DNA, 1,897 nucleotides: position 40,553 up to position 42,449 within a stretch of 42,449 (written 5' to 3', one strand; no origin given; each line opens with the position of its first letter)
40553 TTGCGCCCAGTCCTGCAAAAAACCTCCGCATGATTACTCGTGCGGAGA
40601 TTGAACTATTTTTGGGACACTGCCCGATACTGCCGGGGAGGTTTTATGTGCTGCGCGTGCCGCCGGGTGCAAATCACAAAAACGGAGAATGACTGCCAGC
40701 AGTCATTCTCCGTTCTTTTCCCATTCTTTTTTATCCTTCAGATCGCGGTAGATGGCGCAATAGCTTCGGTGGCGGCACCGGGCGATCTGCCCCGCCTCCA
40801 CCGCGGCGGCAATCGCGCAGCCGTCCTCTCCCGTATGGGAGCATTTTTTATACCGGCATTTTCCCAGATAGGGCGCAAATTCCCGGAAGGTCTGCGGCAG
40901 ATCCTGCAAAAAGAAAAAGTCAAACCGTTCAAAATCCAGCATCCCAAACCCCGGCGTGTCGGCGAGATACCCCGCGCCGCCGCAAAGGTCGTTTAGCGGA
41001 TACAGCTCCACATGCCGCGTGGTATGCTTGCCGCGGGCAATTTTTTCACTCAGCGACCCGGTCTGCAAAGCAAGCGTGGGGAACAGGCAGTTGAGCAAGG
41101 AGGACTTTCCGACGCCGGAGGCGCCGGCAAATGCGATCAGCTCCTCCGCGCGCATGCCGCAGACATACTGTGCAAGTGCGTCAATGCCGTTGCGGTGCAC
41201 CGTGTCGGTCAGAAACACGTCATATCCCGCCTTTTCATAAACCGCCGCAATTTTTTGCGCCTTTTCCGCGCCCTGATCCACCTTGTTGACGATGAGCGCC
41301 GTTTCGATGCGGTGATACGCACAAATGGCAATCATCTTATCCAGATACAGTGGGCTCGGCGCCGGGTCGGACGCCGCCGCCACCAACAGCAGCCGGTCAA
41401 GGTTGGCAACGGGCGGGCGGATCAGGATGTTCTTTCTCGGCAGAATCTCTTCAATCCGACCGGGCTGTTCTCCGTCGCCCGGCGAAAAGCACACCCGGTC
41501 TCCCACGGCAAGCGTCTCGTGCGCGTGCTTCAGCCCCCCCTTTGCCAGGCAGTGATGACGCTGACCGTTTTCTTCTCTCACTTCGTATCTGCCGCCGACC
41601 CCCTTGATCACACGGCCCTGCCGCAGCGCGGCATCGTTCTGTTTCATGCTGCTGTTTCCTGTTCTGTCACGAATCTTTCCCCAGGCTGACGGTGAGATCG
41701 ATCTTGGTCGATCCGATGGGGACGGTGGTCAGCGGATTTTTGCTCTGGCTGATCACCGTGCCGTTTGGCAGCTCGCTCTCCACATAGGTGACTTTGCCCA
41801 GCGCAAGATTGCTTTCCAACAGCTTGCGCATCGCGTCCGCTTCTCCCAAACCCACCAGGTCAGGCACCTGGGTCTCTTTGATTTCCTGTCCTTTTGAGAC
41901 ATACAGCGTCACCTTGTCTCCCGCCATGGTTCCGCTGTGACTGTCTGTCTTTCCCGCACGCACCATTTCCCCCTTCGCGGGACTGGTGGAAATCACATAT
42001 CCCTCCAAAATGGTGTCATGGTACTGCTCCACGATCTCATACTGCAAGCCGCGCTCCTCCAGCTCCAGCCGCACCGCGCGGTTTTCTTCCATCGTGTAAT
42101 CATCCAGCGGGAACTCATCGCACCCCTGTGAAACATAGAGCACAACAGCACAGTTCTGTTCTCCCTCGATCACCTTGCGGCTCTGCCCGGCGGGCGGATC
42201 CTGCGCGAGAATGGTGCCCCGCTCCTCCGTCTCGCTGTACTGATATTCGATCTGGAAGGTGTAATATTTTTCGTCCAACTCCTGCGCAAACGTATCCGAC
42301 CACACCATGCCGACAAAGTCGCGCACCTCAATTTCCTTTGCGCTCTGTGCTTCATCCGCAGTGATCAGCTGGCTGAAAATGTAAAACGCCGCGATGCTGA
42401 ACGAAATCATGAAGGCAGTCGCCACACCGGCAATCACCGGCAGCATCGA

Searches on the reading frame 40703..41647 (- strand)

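Call 70: search_protein_families(library=pfam, proteins=[window:40703-41647:-], max_evalue=0.001)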
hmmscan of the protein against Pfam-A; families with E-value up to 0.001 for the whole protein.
window:40703-41647:- (314 aa): 4 families
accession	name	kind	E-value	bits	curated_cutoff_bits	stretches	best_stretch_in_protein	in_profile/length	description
PF03193.22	RsgA_GTPase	-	2e-43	148.6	30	1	68-239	1-173/174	RsgA GTPase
PF16745.11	RsgA_N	-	8.7e-09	35.5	27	1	10-59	1-49/54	RsgA N-terminal domain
PF01926.29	MMR_HSR1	-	7.2e-07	29.8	21.9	1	171-234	2-56/113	50S ribosome-binding GTPase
PF00005.33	ABC_tran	-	0.00016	22.8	25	1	165-210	8-58/137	ABC transporter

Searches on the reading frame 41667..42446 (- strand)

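Call 70: search_protein_families(library=pfam, proteins=[window:41667-42446:-], max_evalue=0.001)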
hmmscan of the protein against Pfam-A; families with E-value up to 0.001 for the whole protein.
window:41667-42446:- (259 aa): 1 family
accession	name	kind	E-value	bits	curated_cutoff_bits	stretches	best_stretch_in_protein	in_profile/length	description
PF03793.24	PASTA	-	1.5e-31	108.5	23.2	3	193-254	2-63/64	PASTA domain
